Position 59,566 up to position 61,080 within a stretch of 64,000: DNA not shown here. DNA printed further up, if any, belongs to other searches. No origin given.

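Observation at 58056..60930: GT2 / YdjC deacetylase / GT-C triad predicts a polyprenyl-phosphate-hexosamine envelope-modification pathway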

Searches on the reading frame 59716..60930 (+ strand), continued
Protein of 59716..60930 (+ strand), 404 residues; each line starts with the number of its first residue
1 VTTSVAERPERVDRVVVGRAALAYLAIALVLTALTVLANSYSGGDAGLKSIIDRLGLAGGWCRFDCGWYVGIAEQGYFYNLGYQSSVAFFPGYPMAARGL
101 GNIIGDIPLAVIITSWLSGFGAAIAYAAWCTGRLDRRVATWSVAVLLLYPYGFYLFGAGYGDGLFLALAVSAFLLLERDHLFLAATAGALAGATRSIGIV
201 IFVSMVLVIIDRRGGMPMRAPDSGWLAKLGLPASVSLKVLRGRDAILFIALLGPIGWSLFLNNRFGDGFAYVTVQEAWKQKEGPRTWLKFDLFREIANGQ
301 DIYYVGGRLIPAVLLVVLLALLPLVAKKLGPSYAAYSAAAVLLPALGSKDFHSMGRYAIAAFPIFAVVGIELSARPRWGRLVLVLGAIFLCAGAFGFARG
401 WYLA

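Call 31: fold_search(model_id=the predicted structure, library=pdb)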
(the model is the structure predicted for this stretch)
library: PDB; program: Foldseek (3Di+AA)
matches with E <= 10: 278; with E <= 0.001: 8
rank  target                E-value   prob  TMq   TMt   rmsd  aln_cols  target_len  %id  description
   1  8agb_A                1.8e-04  1.00  0.44  0.31  12.6       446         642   11  Structure of yeast oligosaccharylransferase complex with lipid-linked oligosaccharide bound (released 2022-12-07)
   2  3waj                  3.6e-04  1.00  0.43  0.25  16.0       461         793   13  Crystal structure of the Archaeoglobus fulgidus oligosaccharyltransferase (O29867_ARCFU) complex with Zn and sulfate (released 2013-10-30)
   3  7oci_F                3.8e-04  1.00  0.48  0.33  13.6       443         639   12  Cryo-EM structure of yeast Ost6p containing oligosaccharyltransferase complex (released 2022-02-16)
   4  8age_A                3.8e-04  1.00  0.45  0.31  13.9       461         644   12  Structure of yeast oligosaccharylransferase complex with acceptor peptide bound (released 2022-12-07)
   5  3wak                  4.9e-04  1.00  0.44  0.24  14.6       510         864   12  Crystal structure of the Archaeoglobus fulgidus oligosaccharyltransferase (O29867_ARCFU) in the apo form (released 2013-10-30)
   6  5f15                  5.9e-04  1.00  0.51  0.40   9.2       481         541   12  Crystal Structure of ArnT from Cupriavidus metallidurans bound to Undecaprenyl phosphate (released 2016-02-17)
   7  7e9s_A                6.1e-04  1.00  0.41  0.22  12.8       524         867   11  Archaeal oligosaccharyltransferase AglB from Archaeoglobus fulgidus in complex with an inhibitory peptide and a dolich (released 2021-09-08)
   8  6s7o_A                9.0e-04  1.00  0.46  0.32  13.3       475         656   10  Cryo-EM structure of human oligosaccharyltransferase complex OST-A (released 2019-12-18)
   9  6ezn_F                1.0e-03  1.00  0.45  0.31  15.1       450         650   11  Cryo-EM structure of the yeast oligosaccharyltransferase (OST) complex (released 2018-01-17)
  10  6s7t_A                1.3e-03  1.00  0.45  0.29  15.0       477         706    9  Cryo-EM structure of human oligosaccharyltransferase complex OST-B (released 2019-12-18)
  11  8agc_A                1.5e-03  1.00  0.43  0.29  14.8       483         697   11  Structure of yeast oligosaccharylransferase complex with lipid-linked oligosaccharide and non-acceptor peptide bound (released 2022-12-07)
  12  8pn9_A                1.7e-03  1.00  0.48  0.33  11.2       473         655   11  Structure of human oligosaccharyltransferase OST-A complex bound to NGI-1 (released 2024-05-08)
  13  6c26_A                1.9e-03  1.00  0.43  0.30  16.3       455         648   12  The Cryo-EM structure of a eukaryotic oligosaccharyl transferase complex (released 2018-01-31)
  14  5ezm                  2.3e-03  1.00  0.50  0.40   8.9       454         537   13  Crystal Structure of ArnT from Cupriavidus metallidurans in the apo state (released 2016-02-17)
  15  8imx_U                4.5e-03  1.00  0.46  0.45  12.2       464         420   12  Cryo-EM structure of GPI-T with a chimeric GPI-anchored protein (released 2023-08-16)
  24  9wno_A                2.6e-02  1.00  0.49  0.49  11.1       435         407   13  Cryo-EM structure of Candida glabrata GPI mannosyltransferase I bound to Dol-P-Man (released 2025-12-03)
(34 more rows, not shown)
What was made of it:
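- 59716..60930 (+): Polytopic GT-C-fold glycosyltransferase of 404 aa, PIG-V/GT76-like, with only small extramembrane loops. The predicted catalytic Asp65 lies in the first outer loop, in the motif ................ All significant Foldseek PDB hits are GT-C enzymes (call 31).
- On GT-C fold glycosyltransferases: All Foldseek hits with E<0.1 are GT-C enzymes or GT-C-like PIG-U (call 31).
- Structural neighbours include the GPI mannosyltransferase PIG-M (9wno), ALG3/9/12 and PimE, which all act on lipid-linked acceptors (call 31).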

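Call 56: search_protein_families(library=pfam, alignment_id=A1, max_evalue=0.01)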
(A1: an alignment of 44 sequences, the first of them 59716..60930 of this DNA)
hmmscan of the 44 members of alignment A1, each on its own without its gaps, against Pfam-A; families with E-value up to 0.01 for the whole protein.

A. member 1, window:59716-60930:+ (404 aa): 0 families

B. families by the number of members that match (of 44 scanned): 4 families
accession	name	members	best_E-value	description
PF04188.19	Mannosyl_trans2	30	7e-09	Mannosyltransferase (PIG-V)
PF09594.16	GT87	4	4.4e-05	Glycosyltransferase family 87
PF04922.18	DIE2_ALG10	2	0.00019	DIE2/ALG10 family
PF13231.12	PMT_2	2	0.0011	Dolichyl-phosphate-mannose-protein mannosyltransferase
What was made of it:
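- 59716..60930 (+): 30 of 44 family members hit PF04188 (call 56).
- On PIG-V / Gpi18 mannosyltransferases (GT76, PF04188): 30 of 44 aligned relatives match, with a best E-value of 7e-9 (call 56).
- On ArnT / FlmK / LgmB-type amino-sugar transferases (GT83, PMT_2): Only 2 of 44 relatives give a weak PF13231 hit (best 0.0011) (call 56).
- Closest known: Francisella FlmF2 / NaxD / FlmK. Different: The GT-C here is PIG-V/GT76-like, not ArnT-like (call 56).
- Closest known: Eukaryotic GPI mannosyltransferase II. Same: It is the nearest named sequence family of the 404-aa protein's relatives (call 56).
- Only 2 of 44 relatives give even a weak PMT_2 hit (call 56). The GT-C's nearest named family is PIG-V, with 30 of 44 relatives hitting PF04188 (call 56).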

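Call 57: search_solved_structures(query=A1, max_evalue=10)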
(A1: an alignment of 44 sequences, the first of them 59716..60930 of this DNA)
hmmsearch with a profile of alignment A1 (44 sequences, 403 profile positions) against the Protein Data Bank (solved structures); distinct sequences matched with E-value up to 10: 0.
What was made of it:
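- Tried and rejected: The GT-C alignment gave no hits even at E<=10 (call 57).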

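Call 66: search_protein_families(library=ncbifam, proteins=[L085:7884-9074:+], max_evalue=0.0001)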
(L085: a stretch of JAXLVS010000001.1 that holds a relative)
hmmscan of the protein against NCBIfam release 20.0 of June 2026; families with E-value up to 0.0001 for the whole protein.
L085:7884-9074:+ (396 aa): 6 families
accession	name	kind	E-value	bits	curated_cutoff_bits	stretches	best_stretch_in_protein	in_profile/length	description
NF041876.1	EPS_EpsE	equivalog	7.5e-12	45.2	400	1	207-366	210-370/389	exopolysaccharide biosynthesis GT4 family glycosyltransferase EpsE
TIGR04063.1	stp3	hypoth_equivalog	4.3e-09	35.7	442.05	1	216-361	218-364/397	TIGR04063 family PEP-CTERM/XrtA system glycosyltransferase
TIGR04047.1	MSMEG_0565_glyc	hypoth_equivalog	2.2e-07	30.3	259.85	1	209-360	191-344/373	MSMEG_0565 family glycosyltransferase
TIGR03088.1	stp2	hypoth_equivalog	7.5e-06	25.2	409.05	1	214-391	197-373/374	TIGR03088 family PEP-CTERM/XrtA system glycosyltransferase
TIGR04157.1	glyco_rSAM_CFB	subfamily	6.7e-05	22.1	400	1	214-285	230-296/406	TIGR04157 family glycosyltransferase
TIGR03449.1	mycothiol_MshA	equivalog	9.9e-05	21.4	462.5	0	214-375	222-387/406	D-inositol-3-phosphate glycosyltransferase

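Call 72: search_protein_families(library=pfam, proteins=[L025:438-1643:+, L025:1685-2827:-, L025:2970-4190:-, L025:4189-5325:+, L025:10035-11843:+, L025:11886-13040:+, L041:1239-3128:-, L041:3123-5168:+, L041:10998-12944:-, L039:9257-11002:-], max_evalue=0.00001)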
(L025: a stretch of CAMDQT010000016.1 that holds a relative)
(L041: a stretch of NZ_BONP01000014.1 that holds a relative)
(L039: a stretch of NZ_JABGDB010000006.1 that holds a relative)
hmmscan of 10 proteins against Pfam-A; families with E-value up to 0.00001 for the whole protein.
L025:438-1643:+ (401 aa): 0 families

L025:1685-2827:- (380 aa): 1 family
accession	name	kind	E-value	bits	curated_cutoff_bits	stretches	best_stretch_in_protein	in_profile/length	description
PF00144.29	Beta-lactamase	-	4.6e-60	204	27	1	8-362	2-316/329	Beta-lactamase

L025:2970-4190:- (406 aa): 3 families
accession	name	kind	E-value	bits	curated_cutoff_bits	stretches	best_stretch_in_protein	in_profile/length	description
PF00378.25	ECH_1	-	3.6e-46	158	27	1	11-253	3-248/251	Enoyl-CoA hydratase/isomerase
PF16113.10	ECH_2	-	1.2e-19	71.4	27.2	1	15-180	2-174/335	Enoyl-CoA hydratase/isomerase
PF01042.26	Ribonuc_L-PSP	-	6e-17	62.2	27.3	1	297-405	17-120/121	Endoribonuclease L-PSP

L025:4189-5325:+ (378 aa): 4 families
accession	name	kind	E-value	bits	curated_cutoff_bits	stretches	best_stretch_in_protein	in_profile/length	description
PF00107.32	ADH_zinc_N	-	2.2e-18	66.9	31.8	1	207-331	1-125/129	Zinc-binding dehydrogenase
PF08240.17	ADH_N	-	2.1e-11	44.4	23.5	1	50-169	1-104/104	Alcohol dehydrogenase GroES-like domain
PF13602.12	ADH_zinc_N_2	-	1e-06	30.1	27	1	240-371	1-134/134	Zinc-binding dehydrogenase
PF16912.11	Glu_dehyd_C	-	3.4e-06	27.1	34.9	1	178-372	6-210/211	Glucose dehydrogenase C-terminus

L025:10035-11843:+ (602 aa): 3 families
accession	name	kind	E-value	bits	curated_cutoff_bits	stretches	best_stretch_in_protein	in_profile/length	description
PF02775.26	TPP_enzyme_C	-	9.7e-38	129.8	21.9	1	446-586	5-151/151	Thiamine pyrophosphate enzyme, C-terminal TPP binding domain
PF02776.23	TPP_enzyme_N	-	8.8e-34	116.3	26.8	1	68-188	1-118/119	Thiamine pyrophosphate enzyme, N-terminal TPP binding domain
PF00205.28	TPP_enzyme_M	-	2.4e-26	92.5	30.4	1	258-386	1-137/137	Thiamine pyrophosphate enzyme, central domain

L025:11886-13040:+ (385 aa): 1 family
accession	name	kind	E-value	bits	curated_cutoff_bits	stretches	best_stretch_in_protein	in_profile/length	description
PF11794.13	HpaB_N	-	2e-70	237.9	35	1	36-307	1-270/270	4-hydroxyphenylacetate 3-hydroxylase N terminal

L041:1239-3128:- (629 aa): 2 families
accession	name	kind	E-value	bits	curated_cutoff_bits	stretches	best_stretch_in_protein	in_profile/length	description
PF00005.33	ABC_tran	-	2.6e-33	116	25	1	402-547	2-136/137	ABC transporter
PF13481.12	AAA_25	-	4.3e-06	26.9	27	0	408-507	30-141/195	AAA domain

L041:3123-5168:+ (681 aa): 0 families

L041:10998-12944:- (648 aa): 3 families
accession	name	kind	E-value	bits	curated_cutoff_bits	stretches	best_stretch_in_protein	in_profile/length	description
PF13561.12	adh_short_C2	-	1.1e-57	195.8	27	1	414-646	5-234/236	Enoyl-(Acyl carrier protein) reductase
PF00106.31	adh_short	-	3.8e-46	157.5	26.6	1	408-593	3-186/195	short chain dehydrogenase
PF08659.16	KR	-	1.1e-07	32.4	22.6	1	409-580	4-169/180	KR domain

L039:9257-11002:- (581 aa): 0 families

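Call 76: search_protein_representatives(alignment_id=A1)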
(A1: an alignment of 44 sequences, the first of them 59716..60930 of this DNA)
Query: 44 sequences, 403 profile positions. Proteins with E-value up to 0.001 (for the whole library): 22112; up to 1e-10: 15494; up to 1e-30: 6454. The best 150 are listed.
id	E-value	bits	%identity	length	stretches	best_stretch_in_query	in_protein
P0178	5.2e-163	559.0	-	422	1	9-403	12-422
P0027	2.9e-140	484.1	-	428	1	7-403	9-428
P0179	7.7e-134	463.0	-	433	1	7-403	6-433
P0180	2.3e-133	461.4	-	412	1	19-403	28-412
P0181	3.0e-131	454.4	-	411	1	12-403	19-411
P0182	3.2e-126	437.9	-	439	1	14-403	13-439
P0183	1.8e-125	435.4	-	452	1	19-403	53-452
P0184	5.5e-125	433.8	-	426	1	23-403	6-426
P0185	9.0e-125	433.1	-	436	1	12-403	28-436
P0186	1.9e-123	428.7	-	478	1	19-403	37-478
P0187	1.9e-123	428.7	-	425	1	16-403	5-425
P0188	5.6e-123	427.2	-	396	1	14-402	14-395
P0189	5.1e-122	424.0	-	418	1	21-403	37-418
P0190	6.1e-121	420.5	-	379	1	51-403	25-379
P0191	3.0e-120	418.2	-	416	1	18-401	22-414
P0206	9.3e-116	403.4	-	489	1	20-403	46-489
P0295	3.6e-90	319.1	-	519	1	15-403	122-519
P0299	2.5e-88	313.1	-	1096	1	24-403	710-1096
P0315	1.2e-81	291.1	-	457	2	110-403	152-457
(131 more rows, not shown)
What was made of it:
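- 59716..60930 (+): The family has 22,112 representatives at 50% identity with E<=1e-3 (call 76).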

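Call 77: search_protein_families(library=pfam, proteins=[P0299, P0295, P0315, P0206], max_evalue=0.001)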
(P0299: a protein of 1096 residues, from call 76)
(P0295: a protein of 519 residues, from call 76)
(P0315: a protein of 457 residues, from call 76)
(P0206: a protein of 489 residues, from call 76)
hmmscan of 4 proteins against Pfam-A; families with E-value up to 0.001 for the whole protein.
P0299 (1096 aa): 0 families

P0295 (519 aa): 0 families

P0315 (457 aa): 0 families

P0206 (489 aa): 1 family
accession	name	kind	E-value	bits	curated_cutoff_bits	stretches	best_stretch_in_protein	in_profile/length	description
PF04188.19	Mannosyl_trans2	-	1.1e-05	25.4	22.4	1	92-248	55-203/443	Mannosyltransferase (PIG-V)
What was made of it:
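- Tried and rejected: Their extensions contain no Pfam domain (call 77).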
